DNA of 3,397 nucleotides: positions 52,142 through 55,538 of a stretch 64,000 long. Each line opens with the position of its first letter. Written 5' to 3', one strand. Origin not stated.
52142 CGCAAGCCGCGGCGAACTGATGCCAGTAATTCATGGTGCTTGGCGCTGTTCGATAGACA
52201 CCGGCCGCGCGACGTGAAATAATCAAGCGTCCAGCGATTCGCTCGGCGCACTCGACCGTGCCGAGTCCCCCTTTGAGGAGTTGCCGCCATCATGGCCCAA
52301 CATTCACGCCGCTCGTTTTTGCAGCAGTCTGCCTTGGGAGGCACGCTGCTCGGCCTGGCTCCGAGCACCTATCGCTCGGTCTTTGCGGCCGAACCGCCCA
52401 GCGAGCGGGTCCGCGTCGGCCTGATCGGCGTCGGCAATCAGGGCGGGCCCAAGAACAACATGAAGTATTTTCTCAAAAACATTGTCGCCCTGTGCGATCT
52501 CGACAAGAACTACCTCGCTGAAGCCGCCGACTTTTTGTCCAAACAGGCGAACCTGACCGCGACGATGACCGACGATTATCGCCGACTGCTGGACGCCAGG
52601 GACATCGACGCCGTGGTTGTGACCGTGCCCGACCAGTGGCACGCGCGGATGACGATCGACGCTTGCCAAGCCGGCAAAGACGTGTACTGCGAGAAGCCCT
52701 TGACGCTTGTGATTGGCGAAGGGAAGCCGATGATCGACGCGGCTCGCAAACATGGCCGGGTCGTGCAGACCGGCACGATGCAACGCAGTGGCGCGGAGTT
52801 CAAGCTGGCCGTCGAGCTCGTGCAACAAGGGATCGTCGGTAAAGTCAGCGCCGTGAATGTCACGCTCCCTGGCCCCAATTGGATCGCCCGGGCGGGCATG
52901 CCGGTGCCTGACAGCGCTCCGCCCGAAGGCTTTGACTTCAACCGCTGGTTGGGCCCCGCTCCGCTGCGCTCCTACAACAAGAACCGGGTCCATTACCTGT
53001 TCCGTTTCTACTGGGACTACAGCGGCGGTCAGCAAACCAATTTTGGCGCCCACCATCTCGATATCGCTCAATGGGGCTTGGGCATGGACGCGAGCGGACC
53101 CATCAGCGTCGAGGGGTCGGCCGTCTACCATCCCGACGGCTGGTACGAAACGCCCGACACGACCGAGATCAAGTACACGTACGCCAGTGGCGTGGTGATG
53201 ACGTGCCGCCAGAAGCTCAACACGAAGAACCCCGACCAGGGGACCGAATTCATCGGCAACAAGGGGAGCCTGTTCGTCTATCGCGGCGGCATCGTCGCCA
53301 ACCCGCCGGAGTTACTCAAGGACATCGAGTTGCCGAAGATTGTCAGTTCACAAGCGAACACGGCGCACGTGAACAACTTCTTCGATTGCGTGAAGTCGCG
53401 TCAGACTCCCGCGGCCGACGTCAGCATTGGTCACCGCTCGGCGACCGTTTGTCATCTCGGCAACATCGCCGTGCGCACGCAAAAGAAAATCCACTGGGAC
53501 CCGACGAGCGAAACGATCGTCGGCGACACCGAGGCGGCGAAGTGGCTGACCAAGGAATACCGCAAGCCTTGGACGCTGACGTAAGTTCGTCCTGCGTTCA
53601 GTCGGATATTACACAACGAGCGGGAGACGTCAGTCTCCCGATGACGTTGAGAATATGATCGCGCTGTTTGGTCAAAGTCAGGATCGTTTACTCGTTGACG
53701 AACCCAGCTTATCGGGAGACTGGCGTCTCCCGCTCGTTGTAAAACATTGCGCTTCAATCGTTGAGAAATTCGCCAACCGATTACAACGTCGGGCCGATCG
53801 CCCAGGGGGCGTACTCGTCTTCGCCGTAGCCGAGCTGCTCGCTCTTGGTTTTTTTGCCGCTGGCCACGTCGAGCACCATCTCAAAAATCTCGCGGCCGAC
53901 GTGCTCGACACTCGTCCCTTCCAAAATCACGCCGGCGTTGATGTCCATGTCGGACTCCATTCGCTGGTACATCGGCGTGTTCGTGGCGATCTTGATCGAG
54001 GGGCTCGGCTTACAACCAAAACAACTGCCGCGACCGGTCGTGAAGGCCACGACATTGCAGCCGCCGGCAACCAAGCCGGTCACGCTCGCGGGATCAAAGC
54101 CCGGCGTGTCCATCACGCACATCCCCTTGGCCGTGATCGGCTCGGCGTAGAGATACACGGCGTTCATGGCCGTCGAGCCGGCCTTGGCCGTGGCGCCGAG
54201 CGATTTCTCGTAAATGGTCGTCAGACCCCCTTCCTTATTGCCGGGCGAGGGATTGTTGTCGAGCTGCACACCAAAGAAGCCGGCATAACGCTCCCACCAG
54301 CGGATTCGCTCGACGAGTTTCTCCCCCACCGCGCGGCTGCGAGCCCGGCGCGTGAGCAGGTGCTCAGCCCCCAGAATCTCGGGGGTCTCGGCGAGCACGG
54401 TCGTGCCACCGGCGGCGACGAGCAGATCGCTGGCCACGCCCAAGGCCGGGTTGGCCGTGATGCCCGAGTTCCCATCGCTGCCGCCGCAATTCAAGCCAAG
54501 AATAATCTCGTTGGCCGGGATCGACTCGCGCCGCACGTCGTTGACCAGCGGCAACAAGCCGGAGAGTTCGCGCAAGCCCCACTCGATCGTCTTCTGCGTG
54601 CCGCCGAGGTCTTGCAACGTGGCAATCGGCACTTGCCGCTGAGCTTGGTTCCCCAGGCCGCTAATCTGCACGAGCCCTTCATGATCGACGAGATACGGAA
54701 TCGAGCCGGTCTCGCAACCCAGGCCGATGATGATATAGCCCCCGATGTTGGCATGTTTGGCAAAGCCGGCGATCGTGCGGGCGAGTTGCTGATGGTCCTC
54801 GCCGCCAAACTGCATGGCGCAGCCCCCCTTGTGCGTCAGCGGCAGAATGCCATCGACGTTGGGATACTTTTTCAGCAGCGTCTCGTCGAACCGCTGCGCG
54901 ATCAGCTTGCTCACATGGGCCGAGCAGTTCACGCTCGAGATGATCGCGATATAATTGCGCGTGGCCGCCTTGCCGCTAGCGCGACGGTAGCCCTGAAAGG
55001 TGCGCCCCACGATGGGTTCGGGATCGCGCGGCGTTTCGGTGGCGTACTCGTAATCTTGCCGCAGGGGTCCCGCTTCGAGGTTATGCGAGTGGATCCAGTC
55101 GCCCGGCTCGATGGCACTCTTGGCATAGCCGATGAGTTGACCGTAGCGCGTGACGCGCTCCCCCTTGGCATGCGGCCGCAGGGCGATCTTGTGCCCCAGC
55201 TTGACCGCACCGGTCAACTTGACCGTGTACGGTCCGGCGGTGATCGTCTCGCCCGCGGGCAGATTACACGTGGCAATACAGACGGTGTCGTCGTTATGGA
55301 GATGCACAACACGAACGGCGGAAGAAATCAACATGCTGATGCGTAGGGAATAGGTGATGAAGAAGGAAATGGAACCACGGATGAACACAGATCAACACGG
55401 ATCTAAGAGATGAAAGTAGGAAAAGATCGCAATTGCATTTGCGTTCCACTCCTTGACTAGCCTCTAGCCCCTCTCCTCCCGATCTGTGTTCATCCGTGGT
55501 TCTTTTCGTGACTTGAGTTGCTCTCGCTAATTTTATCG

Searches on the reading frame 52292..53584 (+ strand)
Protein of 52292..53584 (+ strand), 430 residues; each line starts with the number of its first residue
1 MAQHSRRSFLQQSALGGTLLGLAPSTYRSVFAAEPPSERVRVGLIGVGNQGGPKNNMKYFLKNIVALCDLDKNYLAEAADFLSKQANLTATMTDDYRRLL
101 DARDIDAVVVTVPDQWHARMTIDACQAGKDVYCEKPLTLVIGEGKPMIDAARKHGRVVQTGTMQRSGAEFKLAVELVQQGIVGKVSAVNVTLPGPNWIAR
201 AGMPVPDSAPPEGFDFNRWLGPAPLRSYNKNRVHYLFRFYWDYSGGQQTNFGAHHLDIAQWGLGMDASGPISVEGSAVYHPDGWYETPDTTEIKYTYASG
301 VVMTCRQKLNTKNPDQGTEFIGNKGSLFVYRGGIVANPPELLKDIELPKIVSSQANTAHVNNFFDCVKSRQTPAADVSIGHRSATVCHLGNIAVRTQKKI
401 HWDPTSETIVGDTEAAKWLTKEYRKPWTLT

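Call 83: search_protein_families(library=pfam, proteins=[window:52292-53584:+], max_evalue=0.001)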
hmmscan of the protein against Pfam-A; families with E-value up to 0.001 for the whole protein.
window:52292-53584:+ (430 aa): 3 families
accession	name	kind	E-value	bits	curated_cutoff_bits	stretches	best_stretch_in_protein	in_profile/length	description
PF19051.5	GFO_IDH_MocA_C2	-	5.2e-39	134.7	23.3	1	176-428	11-253/254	Oxidoreductase family, C-terminal alpha/beta domain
PF01408.29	GFO_IDH_MocA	-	4.6e-19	69.7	24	1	40-161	1-119/120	Oxidoreductase family, NAD-binding Rossmann fold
PF22725.1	GFO_IDH_MocA_C3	-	4.3e-09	36.9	27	1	237-327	35-123/124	GFO/IDH/MocA C-terminal domain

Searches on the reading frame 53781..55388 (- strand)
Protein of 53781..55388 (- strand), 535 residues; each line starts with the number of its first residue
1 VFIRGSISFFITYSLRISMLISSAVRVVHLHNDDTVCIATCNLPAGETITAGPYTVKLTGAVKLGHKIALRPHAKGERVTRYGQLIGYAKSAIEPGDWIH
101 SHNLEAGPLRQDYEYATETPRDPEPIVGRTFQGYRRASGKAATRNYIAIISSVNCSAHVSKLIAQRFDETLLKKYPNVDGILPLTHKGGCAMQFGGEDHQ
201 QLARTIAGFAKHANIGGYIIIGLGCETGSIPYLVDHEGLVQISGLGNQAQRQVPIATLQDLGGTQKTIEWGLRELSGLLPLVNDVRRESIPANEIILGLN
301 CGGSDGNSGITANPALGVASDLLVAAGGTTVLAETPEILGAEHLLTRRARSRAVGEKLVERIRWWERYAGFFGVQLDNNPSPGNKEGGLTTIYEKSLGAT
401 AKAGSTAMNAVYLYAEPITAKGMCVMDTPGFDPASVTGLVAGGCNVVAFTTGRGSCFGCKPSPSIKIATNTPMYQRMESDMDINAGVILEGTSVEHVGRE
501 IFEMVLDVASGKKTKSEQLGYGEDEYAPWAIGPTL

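Call 83: search_protein_families(library=pfam, proteins=[window:53781-55388:-], max_evalue=0.001)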
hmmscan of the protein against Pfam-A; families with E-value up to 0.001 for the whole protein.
window:53781-55388:- (535 aa): 3 families
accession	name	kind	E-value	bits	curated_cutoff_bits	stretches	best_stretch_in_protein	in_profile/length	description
PF20629.2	GD_AH_C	-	2.4e-99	332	26.8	1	293-533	2-241/242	D-galactarate/Altronate dehydratase, C-terminal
PF04295.18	GD_AH_second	-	2e-36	125.5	27.3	1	133-280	1-133/136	D-galactarate dehydratase/Altronate hydrolase, second domain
PF08666.17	SAF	-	4.9e-08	33.8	21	1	35-105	2-63/63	SAF domain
